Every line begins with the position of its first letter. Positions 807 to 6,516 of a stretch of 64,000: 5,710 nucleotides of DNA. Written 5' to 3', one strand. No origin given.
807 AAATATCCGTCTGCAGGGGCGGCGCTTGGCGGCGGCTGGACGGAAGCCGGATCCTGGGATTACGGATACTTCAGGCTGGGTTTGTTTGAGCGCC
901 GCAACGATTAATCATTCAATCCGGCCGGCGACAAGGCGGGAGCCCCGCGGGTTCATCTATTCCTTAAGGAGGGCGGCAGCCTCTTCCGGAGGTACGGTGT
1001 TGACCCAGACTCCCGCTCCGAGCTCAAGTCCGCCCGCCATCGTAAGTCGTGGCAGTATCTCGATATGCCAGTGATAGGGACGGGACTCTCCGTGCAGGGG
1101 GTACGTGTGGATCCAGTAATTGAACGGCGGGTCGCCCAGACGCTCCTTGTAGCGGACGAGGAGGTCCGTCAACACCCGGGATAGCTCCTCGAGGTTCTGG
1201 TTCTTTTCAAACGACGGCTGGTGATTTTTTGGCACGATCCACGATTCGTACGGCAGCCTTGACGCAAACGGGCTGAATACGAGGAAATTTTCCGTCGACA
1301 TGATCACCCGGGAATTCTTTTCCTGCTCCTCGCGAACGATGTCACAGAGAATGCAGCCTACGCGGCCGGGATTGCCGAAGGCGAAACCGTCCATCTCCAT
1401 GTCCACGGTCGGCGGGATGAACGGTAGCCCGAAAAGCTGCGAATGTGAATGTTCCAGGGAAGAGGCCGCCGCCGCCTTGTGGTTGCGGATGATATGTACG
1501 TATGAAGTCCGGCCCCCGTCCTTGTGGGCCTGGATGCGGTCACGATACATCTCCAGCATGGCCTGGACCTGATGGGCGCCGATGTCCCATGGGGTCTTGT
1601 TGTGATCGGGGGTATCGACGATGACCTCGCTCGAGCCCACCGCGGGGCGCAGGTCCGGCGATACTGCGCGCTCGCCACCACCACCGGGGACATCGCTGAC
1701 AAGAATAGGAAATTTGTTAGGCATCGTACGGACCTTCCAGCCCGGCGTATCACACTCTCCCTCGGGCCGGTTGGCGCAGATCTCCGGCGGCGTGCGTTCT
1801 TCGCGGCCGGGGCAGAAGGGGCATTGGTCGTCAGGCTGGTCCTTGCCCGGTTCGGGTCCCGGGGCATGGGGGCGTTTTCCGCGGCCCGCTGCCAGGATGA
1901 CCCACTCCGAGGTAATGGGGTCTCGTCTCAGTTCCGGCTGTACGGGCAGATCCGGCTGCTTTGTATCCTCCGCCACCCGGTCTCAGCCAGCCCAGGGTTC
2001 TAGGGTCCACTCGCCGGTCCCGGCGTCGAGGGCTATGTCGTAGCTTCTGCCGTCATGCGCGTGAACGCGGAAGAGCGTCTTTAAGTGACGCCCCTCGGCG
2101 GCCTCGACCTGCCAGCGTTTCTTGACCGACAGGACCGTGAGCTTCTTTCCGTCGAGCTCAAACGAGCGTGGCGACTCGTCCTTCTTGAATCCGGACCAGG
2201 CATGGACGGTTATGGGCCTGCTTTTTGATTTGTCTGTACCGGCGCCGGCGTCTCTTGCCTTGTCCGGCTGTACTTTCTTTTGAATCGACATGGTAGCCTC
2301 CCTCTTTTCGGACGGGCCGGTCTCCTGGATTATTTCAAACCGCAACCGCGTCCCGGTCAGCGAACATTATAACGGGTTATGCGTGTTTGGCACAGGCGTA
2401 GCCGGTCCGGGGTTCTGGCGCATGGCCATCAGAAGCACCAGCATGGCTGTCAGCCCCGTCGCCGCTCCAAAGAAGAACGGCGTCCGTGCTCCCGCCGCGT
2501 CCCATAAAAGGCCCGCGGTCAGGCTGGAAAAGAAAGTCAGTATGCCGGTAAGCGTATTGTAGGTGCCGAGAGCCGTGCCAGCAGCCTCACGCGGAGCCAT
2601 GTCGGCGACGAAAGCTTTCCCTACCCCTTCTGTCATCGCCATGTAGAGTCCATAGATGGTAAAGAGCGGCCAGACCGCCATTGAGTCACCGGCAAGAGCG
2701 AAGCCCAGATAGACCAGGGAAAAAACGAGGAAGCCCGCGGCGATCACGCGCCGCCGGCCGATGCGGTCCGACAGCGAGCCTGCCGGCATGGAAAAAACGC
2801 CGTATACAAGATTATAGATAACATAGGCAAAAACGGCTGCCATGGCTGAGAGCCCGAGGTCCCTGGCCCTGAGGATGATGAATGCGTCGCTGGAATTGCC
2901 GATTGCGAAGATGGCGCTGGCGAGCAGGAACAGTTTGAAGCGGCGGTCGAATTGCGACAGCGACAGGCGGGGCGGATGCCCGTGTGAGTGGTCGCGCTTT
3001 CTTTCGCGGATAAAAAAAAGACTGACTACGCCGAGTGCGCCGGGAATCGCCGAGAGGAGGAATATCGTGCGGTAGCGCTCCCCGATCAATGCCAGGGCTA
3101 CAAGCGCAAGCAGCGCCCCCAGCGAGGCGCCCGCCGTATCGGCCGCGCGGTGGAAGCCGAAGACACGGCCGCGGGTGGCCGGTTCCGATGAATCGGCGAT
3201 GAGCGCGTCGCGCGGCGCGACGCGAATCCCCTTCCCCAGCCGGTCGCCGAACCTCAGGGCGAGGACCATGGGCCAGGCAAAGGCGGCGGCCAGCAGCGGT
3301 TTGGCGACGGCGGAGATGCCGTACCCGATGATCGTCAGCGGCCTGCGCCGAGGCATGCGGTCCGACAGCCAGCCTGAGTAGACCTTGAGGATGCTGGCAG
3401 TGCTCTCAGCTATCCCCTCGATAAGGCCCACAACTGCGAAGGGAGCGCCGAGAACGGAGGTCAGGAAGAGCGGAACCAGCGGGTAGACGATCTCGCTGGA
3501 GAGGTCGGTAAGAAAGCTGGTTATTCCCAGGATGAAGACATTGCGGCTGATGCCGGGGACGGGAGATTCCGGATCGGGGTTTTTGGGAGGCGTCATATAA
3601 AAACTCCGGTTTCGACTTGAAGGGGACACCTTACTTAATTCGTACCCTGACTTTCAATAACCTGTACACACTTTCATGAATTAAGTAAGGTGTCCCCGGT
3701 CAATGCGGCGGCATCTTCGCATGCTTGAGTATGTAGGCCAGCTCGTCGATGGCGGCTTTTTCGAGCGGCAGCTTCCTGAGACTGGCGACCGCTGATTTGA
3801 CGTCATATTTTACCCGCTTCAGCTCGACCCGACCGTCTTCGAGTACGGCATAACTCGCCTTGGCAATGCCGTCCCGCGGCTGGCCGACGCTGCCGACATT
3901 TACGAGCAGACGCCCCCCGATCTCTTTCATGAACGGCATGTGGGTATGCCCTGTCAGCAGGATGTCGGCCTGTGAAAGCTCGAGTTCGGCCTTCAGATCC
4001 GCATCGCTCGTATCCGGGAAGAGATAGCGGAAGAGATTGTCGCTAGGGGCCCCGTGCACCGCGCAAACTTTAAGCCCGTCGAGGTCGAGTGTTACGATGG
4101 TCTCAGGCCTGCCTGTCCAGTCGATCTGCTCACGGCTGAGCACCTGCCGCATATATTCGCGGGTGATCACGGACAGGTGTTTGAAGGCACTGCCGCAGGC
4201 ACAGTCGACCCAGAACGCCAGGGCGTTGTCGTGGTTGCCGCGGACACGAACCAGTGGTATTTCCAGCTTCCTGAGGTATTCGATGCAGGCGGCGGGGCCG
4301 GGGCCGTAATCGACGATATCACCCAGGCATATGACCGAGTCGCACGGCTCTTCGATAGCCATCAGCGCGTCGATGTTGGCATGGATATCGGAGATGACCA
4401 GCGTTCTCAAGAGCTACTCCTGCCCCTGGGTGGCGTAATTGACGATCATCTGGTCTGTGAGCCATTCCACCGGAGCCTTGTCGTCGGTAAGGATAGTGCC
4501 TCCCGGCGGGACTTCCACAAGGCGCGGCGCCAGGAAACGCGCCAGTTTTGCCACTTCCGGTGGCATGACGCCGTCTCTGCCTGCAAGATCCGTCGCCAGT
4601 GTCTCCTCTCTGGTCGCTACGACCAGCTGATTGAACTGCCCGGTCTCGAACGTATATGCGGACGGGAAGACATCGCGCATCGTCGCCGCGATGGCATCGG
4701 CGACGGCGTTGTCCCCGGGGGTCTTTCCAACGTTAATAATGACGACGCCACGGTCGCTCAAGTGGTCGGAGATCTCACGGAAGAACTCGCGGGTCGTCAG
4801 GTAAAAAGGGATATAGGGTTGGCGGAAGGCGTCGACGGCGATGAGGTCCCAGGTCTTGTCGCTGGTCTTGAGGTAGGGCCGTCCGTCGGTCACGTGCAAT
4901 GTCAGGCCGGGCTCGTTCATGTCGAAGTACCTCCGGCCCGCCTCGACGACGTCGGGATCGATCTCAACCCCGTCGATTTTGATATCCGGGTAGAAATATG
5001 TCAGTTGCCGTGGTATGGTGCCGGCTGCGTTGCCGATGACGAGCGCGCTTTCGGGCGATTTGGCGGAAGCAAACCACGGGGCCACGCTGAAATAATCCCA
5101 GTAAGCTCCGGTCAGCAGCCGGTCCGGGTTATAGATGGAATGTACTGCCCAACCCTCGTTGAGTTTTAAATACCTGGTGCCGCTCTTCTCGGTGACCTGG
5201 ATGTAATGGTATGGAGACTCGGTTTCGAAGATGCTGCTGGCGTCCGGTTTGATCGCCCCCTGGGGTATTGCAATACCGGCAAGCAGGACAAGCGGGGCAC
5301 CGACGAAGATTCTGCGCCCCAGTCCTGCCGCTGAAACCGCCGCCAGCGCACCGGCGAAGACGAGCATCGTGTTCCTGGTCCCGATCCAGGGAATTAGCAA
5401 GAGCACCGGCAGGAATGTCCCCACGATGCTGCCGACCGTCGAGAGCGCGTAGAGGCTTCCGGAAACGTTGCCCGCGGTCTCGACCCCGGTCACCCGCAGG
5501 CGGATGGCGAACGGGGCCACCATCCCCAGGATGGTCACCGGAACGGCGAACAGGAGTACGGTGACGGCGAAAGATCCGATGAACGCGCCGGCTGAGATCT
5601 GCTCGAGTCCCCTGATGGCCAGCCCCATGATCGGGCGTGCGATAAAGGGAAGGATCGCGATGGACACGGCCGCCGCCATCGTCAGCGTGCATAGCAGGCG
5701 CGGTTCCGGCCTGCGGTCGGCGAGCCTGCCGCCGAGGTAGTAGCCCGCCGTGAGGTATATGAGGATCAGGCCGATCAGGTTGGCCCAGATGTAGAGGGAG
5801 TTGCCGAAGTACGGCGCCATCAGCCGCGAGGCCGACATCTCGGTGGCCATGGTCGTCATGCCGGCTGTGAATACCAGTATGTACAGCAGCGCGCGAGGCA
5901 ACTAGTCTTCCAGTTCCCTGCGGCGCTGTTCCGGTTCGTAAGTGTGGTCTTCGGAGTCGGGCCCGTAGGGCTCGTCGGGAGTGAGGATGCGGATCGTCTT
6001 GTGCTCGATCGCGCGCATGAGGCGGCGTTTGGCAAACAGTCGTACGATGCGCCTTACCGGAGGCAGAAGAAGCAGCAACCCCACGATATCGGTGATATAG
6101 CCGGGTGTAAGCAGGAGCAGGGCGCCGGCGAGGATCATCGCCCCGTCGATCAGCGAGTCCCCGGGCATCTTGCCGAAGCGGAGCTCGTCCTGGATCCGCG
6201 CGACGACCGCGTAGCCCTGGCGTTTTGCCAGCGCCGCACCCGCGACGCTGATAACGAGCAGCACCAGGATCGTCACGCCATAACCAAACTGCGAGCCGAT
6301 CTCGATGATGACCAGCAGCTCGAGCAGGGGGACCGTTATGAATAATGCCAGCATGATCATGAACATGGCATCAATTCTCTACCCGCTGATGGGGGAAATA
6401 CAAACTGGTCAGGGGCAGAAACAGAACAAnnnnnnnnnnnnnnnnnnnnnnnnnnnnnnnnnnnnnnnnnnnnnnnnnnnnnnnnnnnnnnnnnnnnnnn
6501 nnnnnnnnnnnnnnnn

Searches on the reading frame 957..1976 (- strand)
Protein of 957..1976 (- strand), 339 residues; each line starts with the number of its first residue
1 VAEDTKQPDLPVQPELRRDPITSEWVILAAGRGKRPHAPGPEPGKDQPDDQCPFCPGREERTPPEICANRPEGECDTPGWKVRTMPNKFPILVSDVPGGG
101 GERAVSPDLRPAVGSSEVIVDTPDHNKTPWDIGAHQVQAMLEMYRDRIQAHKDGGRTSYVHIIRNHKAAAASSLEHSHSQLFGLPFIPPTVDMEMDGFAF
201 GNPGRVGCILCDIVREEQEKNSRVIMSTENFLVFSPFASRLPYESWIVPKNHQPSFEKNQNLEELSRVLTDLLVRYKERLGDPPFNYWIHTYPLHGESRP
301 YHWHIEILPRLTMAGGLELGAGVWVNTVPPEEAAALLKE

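Call 15: search_protein_families(library=ncbifam, proteins=[window:957-1976:-], max_evalue=0.00001)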
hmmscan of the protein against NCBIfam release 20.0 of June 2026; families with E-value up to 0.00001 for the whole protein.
window:957-1976:- (339 aa): 2 families
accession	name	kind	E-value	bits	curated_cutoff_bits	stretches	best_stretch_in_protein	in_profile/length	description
NF008724.0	PRK11720.1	equivalog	9.5e-31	107.2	448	1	13-311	9-303/348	UDP-glucose--hexose-1-phosphate uridylyltransferase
TIGR00209.1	galT_1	equivalog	2.1e-26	92.7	102.1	1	14-310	11-303/349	galactose-1-phosphate uridylyltransferase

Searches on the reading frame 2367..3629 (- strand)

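Call 15: search_protein_families(library=ncbifam, proteins=[window:2367-3629:-], max_evalue=0.00001)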
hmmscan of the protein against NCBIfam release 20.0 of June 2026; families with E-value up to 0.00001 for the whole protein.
window:2367-3629:- (420 aa): 16 families
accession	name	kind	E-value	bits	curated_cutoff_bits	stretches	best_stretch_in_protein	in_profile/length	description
TIGR00880.1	2_A_01_02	superfamily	6.1e-17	62.1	131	2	272-404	7-139/141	multidrug resistance protein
TIGR00881.1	2A0104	subfamily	1.6e-15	57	407.75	2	68-213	33-177/379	phosphoglycerate transporter protein PgtP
NF007372.0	PRK09874.1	equivalog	1.9e-12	47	571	1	266-409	57-199/408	multidrug efflux MFS transporter MdtG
NF040986.1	MamH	equivalog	1.3e-10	40.9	300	0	339-404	339-401/419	magnetosome biogenesis transporter MamH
NF008650.1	PRK11646.1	equivalog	6.4e-10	38.6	469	1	33-176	14-156/400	multidrug efflux MFS transporter MdtH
TIGR00883.1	2A0106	subfamily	8.4e-10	38.3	443.45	1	257-364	255-366/400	metabolite/H+ symporter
TIGR00895.1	2A0115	subfamily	2.2e-09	36.7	418.55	0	266-401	57-190/398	aromatic acid/H+ symport family MFS transporter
TIGR00900.1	2A0121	subfamily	5.8e-09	35.8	319.6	0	38-175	219-356/364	H+ Antiporter protein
NF008654.0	PRK11652.1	equivalog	1.9e-08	33.6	479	1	232-404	9-185/397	multidrug efflux MFS transporter EmrD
NF012174.0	tet_MFS_A_B_C_D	equivalog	3e-08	32.9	475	0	33-217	6-188/382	Tet(A)/Tet(B)/Tet(C) family tetracycline efflux MFS transporter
TIGR00893.1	2A0114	subfamily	5.2e-08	32.2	395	0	256-325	22-91/399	D-galactonate transporter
TIGR00897.2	2A0118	subfamily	1.2e-07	31.1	375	0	236-408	14-193/401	RbtT/DalT/CsbX family MFS transporter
NF012180.1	tet_MFS_43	exception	4.6e-07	29.2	999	1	255-320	48-116/484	tetracycline efflux MFS transporter Tet(43)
NF009048.0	PRK12382.1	subfamily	6.3e-07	28.5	364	0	31-127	17-112/392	arabinose transporter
TIGR00879.1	SP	subfamily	8.3e-07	27.9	237.8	0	81-207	115-244/510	sugar porter family MFS transporter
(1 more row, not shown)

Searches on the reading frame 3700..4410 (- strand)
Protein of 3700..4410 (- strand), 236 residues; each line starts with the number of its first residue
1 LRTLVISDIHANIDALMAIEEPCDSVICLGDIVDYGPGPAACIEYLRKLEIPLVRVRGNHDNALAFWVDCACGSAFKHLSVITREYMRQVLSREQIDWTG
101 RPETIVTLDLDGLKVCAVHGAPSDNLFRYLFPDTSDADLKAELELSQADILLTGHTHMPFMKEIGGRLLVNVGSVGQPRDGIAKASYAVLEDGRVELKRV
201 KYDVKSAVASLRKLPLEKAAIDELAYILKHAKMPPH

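Call 15: search_protein_families(library=ncbifam, proteins=[window:3700-4410:-], max_evalue=0.00001)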
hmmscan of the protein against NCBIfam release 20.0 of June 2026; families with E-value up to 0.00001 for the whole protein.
window:3700-4410:- (236 aa): 2 families
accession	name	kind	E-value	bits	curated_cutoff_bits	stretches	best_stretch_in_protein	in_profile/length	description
NF006988.0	PRK09453.1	equivalog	1.1e-17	64.5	117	1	143-203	114-173/183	phosphodiesterase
TIGR00040.1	yfcE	subfamily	8e-17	61.8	56.25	1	1-196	1-154/158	YfcE family phosphodiesterase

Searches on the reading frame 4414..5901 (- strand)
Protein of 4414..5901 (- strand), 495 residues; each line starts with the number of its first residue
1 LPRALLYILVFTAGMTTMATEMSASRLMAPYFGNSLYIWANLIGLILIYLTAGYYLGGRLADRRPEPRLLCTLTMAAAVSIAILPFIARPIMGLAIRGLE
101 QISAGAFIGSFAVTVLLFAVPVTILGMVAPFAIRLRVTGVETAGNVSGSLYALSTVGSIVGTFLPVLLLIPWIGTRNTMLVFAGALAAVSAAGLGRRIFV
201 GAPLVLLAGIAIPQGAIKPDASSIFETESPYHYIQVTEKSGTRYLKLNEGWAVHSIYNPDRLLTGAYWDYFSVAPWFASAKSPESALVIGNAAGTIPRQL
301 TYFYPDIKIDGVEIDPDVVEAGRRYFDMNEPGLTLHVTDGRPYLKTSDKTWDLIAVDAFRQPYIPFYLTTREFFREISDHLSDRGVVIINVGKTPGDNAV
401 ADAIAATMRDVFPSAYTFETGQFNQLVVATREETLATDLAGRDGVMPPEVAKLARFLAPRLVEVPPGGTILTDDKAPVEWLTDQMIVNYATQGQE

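Call 9: search_protein_families(library=ncbifam, proteins=[window:4414-5901:-])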
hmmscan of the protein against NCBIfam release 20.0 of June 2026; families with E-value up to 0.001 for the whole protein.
window:4414-5901:- (495 aa): 6 families
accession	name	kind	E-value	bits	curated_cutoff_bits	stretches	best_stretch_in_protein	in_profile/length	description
NF037959.1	MFS_SpdSyn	subfamily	9.5e-66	222.5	40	1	17-481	4-480/480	fused MFS/spermidine synthase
NF002010.0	PRK00811.1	equivalog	1.1e-16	60.9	260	1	224-419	26-221/287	polyamine aminopropyltransferase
NF003380.0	PRK04457.1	equivalog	1.5e-16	60.2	304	1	228-391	16-180/265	polyamine aminopropyltransferase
TIGR00417.1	speE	equivalog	8.2e-12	44.9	249.55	1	279-415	69-210/271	spermidine synthase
NF002956.0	PRK03612.1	equivalog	6.1e-10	38.1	472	1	272-411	289-437/522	polyamine aminopropyltransferase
NF002435.0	PRK01581.1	equivalog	1.5e-05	24.3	537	1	272-399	140-275/374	polyamine aminopropyltransferase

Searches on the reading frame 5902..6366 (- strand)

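Call 9: search_protein_families(library=ncbifam, proteins=[window:5902-6366:-])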
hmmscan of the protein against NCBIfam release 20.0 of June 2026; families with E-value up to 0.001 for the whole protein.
window:5902-6366:- (154 aa): 2 families
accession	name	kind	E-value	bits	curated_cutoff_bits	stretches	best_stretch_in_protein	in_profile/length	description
NF008528.1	PRK11463.1-2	subfamily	2.9e-33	114.2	40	1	7-112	2-107/109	FxsA family membrane protein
NF008527.1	PRK11463.1-1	exception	5.4e-14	52.1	150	1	14-122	29-142/191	FxsA family membrane protein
